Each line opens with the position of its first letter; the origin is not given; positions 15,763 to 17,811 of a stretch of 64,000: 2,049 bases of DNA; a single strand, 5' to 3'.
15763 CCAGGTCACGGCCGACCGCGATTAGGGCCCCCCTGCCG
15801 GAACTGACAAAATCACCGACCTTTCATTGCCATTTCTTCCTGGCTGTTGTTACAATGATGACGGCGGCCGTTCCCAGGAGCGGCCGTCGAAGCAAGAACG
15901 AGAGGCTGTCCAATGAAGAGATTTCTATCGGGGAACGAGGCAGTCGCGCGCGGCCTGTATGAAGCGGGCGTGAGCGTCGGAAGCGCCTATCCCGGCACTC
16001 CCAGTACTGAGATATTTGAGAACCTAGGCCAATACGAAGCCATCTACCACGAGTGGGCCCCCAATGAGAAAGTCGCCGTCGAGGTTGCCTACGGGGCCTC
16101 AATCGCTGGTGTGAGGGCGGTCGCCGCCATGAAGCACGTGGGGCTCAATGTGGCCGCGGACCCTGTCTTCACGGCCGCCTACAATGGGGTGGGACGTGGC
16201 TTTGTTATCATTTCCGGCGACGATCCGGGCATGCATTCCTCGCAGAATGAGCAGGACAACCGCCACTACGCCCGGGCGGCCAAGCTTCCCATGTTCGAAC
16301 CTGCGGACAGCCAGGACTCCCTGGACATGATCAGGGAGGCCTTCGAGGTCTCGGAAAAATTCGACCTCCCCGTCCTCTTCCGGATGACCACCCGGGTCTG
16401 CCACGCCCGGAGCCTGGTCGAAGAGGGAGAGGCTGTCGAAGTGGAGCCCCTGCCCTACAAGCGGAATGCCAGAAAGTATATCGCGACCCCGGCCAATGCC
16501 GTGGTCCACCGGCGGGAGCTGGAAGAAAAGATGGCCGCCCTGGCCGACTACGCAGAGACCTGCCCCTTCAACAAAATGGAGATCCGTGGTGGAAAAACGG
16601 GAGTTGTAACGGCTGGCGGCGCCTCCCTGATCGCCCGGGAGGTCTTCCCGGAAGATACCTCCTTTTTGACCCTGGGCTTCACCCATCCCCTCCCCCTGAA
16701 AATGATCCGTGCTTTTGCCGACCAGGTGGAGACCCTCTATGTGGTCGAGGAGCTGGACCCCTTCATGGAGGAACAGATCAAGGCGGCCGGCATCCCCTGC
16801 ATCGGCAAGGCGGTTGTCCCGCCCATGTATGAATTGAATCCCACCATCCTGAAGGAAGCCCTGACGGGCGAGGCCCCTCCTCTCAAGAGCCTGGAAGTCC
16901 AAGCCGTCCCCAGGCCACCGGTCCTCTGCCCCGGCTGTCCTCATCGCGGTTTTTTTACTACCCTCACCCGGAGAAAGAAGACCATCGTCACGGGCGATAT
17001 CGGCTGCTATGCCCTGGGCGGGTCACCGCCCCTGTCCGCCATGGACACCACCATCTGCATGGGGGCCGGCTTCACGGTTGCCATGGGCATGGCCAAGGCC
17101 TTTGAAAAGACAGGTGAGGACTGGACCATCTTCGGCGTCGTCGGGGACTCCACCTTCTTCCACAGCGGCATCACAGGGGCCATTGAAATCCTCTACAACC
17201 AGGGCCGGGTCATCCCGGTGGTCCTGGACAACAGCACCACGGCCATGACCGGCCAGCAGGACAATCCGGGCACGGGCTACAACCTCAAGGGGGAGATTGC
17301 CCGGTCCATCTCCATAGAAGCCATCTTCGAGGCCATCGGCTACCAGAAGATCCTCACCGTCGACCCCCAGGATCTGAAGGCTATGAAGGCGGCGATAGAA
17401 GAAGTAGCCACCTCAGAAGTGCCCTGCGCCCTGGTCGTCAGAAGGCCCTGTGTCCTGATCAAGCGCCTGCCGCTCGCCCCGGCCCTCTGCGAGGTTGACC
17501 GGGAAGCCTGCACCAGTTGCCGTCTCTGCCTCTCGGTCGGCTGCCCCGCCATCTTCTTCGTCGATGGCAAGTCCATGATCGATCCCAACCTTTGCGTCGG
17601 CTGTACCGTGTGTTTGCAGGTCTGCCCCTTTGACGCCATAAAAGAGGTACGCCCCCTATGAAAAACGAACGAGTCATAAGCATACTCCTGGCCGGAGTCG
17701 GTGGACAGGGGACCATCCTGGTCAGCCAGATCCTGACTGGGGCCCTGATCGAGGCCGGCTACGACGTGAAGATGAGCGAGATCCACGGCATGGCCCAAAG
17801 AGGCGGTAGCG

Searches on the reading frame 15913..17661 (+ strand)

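Call 40: search_protein_families(library=pfam, proteins=[window:15913-17661:+], max_evalue=0.001)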
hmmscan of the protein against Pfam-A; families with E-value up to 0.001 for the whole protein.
window:15913-17661:+ (582 aa): 9 families
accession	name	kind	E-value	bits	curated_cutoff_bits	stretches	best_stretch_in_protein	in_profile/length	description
PF02775.26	TPP_enzyme_C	-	3.4e-18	66.3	21.9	1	362-508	1-150/151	Thiamine pyrophosphate enzyme, C-terminal TPP binding domain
PF01855.24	POR_N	-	3e-14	53.8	27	1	14-187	2-186/231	Pyruvate flavodoxin/ferredoxin oxidoreductase, thiamine diP-bdg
PF12797.12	Fer4_2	-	8.2e-07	29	24.5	1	555-573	4-22/22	4Fe-4S binding domain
PF00037.32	Fer4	-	1.1e-06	28.6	21.1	1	556-577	3-24/24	4Fe-4S binding domain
PF12837.12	Fer4_6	-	3.7e-05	23.9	25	1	556-576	4-24/24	4Fe-4S binding domain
PF14697.11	Fer4_21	-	5e-05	23.8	35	0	527-577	2-58/59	4Fe-4S dicluster domain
PF13237.11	Fer4_10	-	0.00011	22.5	25.5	0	528-572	4-53/53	4Fe-4S dicluster domain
PF13187.11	Fer4_9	-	0.00041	20.8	27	0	532-576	1-52/52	4Fe-4S dicluster domain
PF12838.12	Fer4_7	-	0.00068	20.5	27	0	533-575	2-52/52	4Fe-4S dicluster domain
